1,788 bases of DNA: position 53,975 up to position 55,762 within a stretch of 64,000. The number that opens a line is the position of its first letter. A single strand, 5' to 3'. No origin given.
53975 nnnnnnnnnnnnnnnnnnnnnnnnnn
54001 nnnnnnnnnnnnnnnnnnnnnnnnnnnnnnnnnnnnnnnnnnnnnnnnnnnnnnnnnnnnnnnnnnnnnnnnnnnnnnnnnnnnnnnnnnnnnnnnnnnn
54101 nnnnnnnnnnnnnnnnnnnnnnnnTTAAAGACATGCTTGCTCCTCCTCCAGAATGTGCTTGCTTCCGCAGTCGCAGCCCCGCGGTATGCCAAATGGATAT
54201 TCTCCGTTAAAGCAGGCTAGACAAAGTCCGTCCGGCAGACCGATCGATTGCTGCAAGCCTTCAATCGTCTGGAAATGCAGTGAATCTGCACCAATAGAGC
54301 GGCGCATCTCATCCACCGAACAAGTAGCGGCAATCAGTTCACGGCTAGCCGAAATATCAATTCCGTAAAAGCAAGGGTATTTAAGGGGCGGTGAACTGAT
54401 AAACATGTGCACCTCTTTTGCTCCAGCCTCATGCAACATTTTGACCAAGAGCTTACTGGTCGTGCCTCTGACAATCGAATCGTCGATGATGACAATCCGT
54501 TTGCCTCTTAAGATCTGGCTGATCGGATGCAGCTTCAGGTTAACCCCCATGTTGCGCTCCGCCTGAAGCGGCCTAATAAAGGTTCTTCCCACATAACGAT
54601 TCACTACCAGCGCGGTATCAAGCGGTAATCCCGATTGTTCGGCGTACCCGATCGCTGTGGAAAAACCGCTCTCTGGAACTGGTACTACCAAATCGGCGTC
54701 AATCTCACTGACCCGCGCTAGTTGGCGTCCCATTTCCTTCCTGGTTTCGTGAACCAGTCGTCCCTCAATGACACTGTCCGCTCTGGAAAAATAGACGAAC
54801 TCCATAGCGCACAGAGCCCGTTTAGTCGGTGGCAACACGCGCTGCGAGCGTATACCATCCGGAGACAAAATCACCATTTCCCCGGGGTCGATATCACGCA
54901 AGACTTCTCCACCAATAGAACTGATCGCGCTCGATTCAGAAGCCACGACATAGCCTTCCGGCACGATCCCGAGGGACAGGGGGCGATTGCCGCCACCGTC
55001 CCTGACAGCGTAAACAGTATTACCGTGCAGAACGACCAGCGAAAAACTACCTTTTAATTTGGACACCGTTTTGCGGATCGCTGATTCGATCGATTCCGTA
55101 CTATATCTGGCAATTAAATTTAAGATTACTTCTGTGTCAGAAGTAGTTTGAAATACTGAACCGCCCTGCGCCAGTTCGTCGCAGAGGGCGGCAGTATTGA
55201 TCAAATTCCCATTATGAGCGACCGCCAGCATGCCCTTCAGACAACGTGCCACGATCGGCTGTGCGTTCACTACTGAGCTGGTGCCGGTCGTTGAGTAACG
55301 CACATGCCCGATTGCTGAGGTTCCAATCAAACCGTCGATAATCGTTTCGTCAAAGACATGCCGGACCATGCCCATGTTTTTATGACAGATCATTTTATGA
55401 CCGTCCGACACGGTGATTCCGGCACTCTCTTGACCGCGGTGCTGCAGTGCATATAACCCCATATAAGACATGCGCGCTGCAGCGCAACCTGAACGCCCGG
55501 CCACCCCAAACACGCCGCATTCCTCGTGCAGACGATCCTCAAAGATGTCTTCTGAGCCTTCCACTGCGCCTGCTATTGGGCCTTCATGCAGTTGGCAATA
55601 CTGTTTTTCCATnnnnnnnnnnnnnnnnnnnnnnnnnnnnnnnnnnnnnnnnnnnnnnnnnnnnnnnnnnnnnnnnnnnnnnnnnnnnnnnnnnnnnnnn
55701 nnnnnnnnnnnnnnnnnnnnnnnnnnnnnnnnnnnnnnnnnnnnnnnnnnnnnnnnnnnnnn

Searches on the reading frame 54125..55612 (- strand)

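Call 39: search_protein_families(library=ncbifam, proteins=[window:54125-55612:-], max_evalue=1e-10)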
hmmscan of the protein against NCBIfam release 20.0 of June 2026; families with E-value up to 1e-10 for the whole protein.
window:54125-55612:- (495 aa): 5 families
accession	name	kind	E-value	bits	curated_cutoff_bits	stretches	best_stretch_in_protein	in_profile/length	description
TIGR01134.1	purF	equivalog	5.2e-149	497.3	350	1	32-473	1-432/432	amidophosphoribosyltransferase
NF001484.0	PRK00331.1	subfamily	6e-36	124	381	1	32-255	2-222/601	isomerizing glutamine--fructose-6-phosphate transaminase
TIGR01135.1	glmS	equivalog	3.4e-33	115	418.05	1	32-255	1-221/607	glutamine--fructose-6-phosphate transaminase (isomerizing)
TIGR01536.1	asn_synth_AEB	equivalog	2.5e-21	76.3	267.1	1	32-237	1-172/517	asparagine synthase (glutamine-hydrolyzing)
NF006949.0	PRK09431.1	equivalog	6.7e-11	41.4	499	0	100-236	45-171/554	asparagine synthase B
